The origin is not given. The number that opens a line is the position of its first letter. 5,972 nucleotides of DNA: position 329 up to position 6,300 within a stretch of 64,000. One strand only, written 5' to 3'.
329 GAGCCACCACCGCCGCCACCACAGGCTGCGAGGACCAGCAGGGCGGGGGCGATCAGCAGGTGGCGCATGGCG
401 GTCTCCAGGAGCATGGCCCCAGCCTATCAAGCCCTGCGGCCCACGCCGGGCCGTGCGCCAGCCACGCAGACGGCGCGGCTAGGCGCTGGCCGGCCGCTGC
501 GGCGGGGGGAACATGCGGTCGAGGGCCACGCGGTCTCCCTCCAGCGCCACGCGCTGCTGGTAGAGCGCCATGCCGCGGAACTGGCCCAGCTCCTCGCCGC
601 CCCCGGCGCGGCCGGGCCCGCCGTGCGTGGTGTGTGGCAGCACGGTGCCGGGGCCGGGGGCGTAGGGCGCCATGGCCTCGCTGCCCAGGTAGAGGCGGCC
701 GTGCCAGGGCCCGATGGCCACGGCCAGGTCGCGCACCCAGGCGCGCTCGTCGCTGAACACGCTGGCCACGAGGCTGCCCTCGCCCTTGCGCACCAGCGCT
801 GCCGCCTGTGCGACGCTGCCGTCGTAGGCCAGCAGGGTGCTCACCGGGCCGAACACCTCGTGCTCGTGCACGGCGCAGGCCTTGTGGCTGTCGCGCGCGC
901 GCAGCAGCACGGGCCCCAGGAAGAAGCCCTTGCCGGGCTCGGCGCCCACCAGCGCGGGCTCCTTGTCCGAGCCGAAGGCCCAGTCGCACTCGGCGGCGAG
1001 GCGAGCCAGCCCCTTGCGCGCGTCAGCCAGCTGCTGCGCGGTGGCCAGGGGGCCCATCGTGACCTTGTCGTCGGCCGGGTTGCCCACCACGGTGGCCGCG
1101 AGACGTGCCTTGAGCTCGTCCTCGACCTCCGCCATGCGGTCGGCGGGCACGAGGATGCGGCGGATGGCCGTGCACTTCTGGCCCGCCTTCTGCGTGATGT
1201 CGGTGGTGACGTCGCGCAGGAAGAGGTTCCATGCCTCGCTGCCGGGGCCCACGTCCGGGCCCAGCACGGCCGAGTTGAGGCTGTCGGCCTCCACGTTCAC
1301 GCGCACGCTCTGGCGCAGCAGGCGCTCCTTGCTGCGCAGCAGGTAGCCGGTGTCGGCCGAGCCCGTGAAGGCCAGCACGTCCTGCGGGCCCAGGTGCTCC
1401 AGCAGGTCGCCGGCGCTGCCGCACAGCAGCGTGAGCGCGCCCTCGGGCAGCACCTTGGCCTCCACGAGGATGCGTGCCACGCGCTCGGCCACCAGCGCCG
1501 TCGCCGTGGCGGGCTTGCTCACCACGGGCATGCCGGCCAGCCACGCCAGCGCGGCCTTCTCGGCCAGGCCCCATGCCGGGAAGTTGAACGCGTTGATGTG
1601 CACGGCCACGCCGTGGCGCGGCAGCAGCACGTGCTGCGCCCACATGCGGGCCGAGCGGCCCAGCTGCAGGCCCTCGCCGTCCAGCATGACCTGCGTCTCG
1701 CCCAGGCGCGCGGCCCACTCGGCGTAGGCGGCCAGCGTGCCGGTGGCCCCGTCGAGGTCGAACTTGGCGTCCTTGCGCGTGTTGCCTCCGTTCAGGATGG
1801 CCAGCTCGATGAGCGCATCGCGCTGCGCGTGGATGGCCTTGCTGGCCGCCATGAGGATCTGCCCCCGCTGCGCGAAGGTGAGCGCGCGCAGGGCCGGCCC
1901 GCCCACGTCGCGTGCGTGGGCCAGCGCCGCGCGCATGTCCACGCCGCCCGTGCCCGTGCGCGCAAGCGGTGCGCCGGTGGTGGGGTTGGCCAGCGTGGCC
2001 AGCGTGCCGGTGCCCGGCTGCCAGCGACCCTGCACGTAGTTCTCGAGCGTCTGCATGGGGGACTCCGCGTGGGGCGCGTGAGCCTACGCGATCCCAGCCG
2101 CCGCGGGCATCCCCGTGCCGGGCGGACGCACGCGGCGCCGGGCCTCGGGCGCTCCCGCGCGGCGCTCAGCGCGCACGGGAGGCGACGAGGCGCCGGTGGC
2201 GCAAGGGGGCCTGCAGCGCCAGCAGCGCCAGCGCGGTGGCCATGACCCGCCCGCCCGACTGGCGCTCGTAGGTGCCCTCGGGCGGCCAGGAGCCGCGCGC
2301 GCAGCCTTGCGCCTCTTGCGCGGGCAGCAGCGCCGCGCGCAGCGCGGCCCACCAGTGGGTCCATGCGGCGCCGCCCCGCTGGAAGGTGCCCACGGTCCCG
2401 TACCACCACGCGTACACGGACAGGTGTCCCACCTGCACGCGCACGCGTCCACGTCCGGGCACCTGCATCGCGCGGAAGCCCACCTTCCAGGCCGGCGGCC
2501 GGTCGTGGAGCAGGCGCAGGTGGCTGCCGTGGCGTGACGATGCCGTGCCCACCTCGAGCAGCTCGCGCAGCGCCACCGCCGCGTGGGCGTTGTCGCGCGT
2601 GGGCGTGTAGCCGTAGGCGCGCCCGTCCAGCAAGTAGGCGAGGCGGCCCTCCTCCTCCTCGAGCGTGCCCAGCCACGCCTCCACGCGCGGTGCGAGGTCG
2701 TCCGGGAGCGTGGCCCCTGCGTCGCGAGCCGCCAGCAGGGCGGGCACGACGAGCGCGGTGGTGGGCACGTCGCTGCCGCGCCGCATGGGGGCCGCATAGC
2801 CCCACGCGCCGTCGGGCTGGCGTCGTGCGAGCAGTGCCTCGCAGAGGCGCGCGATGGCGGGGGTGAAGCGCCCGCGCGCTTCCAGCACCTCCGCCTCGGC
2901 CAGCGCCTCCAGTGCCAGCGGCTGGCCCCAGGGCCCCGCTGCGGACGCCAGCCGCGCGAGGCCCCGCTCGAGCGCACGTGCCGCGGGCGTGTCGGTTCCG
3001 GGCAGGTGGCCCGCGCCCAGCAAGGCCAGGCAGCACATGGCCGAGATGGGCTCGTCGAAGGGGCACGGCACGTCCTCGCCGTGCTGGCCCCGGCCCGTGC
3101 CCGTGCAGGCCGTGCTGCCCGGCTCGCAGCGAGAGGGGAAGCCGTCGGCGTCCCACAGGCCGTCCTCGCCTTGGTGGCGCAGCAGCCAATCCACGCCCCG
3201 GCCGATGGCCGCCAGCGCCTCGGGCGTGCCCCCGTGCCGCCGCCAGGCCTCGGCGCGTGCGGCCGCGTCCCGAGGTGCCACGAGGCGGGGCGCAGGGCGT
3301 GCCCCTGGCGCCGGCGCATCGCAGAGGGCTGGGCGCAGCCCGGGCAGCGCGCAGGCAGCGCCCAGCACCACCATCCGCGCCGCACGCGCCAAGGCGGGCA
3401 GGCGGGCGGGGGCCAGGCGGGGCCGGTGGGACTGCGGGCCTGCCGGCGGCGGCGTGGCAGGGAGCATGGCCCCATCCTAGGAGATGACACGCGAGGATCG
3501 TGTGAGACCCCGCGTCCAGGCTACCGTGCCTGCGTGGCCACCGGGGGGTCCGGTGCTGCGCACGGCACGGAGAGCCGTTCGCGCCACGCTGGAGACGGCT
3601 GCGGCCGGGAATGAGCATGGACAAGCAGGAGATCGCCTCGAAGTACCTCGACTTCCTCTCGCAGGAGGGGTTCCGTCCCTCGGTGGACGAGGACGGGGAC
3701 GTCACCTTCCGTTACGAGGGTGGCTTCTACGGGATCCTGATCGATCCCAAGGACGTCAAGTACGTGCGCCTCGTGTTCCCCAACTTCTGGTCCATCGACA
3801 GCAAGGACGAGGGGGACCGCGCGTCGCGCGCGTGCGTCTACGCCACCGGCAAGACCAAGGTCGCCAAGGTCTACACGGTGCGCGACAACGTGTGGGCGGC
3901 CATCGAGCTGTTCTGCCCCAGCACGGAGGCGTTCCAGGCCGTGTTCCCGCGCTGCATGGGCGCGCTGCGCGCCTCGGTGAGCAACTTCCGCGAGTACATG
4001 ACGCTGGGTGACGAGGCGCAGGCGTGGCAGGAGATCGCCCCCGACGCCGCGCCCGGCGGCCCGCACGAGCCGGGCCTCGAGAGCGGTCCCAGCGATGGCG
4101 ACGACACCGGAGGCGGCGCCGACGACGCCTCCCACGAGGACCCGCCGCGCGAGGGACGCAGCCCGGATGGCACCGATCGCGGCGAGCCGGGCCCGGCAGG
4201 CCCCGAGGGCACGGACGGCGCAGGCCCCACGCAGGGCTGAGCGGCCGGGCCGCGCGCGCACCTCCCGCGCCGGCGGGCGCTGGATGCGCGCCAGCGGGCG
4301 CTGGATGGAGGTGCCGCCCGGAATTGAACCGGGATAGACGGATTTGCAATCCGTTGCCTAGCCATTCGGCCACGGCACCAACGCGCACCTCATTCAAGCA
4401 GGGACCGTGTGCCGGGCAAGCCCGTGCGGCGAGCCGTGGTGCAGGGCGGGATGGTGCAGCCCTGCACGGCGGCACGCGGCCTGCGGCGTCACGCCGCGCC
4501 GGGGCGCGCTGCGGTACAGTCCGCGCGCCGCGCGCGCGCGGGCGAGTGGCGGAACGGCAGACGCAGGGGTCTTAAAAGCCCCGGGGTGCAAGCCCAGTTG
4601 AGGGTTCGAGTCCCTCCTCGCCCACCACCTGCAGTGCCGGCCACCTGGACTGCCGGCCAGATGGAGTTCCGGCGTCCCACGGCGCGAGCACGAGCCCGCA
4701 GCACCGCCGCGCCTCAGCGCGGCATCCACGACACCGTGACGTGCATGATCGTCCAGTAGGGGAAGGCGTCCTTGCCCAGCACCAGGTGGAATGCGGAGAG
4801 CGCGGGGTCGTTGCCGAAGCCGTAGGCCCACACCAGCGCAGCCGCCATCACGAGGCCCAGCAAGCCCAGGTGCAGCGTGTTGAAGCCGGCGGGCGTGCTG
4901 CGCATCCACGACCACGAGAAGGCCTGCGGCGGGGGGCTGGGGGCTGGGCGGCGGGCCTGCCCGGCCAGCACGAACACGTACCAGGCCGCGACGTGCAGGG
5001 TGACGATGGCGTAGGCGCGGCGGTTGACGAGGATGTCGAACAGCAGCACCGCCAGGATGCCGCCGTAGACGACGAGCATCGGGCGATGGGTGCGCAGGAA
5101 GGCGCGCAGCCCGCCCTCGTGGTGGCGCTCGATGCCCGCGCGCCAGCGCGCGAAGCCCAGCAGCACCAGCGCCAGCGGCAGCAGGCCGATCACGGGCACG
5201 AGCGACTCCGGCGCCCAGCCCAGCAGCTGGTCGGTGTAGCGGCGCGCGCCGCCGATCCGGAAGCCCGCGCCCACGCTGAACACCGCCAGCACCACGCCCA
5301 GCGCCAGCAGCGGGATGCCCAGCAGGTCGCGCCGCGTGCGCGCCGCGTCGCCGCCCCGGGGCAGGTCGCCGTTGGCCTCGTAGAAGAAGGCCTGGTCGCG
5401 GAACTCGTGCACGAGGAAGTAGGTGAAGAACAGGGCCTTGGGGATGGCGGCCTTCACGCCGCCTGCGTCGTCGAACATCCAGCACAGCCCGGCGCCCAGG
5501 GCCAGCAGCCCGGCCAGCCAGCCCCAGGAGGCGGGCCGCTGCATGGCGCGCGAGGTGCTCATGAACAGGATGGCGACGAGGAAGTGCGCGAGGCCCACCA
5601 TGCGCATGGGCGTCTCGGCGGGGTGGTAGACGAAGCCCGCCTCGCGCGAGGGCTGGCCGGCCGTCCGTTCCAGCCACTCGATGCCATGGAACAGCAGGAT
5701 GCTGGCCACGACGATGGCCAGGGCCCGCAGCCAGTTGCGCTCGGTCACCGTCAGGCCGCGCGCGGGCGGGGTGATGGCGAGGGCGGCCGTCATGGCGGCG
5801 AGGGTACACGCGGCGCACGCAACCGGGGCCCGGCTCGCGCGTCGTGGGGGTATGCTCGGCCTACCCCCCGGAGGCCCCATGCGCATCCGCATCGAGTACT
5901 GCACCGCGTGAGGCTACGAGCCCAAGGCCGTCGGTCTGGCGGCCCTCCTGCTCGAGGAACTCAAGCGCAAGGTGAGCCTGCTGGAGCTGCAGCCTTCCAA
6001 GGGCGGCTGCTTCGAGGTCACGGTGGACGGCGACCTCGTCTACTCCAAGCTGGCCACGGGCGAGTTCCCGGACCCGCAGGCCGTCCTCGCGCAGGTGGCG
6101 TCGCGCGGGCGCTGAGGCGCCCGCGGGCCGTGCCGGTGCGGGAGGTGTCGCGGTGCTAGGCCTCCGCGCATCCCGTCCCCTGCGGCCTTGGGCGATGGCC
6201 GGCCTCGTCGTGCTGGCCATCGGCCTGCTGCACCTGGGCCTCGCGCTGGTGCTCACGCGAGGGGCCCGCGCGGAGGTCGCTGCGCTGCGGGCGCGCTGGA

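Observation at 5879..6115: SelW/Rdx-like selenoprotein gene hidden behind an in-frame TGA, with an fdhF-like SECIS hairpin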

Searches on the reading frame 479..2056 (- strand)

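Call 21: search_protein_families(library=pfam, proteins=[window:479-2056:-], max_evalue=0.001)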
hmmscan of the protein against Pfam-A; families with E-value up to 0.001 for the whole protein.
window:479-2056:- (525 aa): 1 family
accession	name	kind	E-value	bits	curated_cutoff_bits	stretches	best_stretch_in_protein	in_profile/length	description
PF00171.27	Aldedh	-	2.7e-57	194.8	23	1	20-441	9-408/461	Aldehyde dehydrogenase family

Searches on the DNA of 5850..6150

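Call 8: search_rna_families(source=window, start=5850, end=6150, threshold=evalue, max_evalue=10, show_alignments=3)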
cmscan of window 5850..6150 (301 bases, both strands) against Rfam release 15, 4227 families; matches with E-value up to 10: 3.
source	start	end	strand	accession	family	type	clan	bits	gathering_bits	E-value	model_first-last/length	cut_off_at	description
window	5924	5995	+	RF03586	mir-5132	Gene; miRNA;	-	17.6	100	2.9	1-71/71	no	mir-5132 microRNA precursor family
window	5911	5978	+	RF01070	sucA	Cis-reg;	-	15.6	40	1.9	1-83/83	no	SucA RNA motif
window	5855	5933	-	RF00052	lin-4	Gene; miRNA;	-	13.5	40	5.2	1-80/80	no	lin-4 microRNA precursor family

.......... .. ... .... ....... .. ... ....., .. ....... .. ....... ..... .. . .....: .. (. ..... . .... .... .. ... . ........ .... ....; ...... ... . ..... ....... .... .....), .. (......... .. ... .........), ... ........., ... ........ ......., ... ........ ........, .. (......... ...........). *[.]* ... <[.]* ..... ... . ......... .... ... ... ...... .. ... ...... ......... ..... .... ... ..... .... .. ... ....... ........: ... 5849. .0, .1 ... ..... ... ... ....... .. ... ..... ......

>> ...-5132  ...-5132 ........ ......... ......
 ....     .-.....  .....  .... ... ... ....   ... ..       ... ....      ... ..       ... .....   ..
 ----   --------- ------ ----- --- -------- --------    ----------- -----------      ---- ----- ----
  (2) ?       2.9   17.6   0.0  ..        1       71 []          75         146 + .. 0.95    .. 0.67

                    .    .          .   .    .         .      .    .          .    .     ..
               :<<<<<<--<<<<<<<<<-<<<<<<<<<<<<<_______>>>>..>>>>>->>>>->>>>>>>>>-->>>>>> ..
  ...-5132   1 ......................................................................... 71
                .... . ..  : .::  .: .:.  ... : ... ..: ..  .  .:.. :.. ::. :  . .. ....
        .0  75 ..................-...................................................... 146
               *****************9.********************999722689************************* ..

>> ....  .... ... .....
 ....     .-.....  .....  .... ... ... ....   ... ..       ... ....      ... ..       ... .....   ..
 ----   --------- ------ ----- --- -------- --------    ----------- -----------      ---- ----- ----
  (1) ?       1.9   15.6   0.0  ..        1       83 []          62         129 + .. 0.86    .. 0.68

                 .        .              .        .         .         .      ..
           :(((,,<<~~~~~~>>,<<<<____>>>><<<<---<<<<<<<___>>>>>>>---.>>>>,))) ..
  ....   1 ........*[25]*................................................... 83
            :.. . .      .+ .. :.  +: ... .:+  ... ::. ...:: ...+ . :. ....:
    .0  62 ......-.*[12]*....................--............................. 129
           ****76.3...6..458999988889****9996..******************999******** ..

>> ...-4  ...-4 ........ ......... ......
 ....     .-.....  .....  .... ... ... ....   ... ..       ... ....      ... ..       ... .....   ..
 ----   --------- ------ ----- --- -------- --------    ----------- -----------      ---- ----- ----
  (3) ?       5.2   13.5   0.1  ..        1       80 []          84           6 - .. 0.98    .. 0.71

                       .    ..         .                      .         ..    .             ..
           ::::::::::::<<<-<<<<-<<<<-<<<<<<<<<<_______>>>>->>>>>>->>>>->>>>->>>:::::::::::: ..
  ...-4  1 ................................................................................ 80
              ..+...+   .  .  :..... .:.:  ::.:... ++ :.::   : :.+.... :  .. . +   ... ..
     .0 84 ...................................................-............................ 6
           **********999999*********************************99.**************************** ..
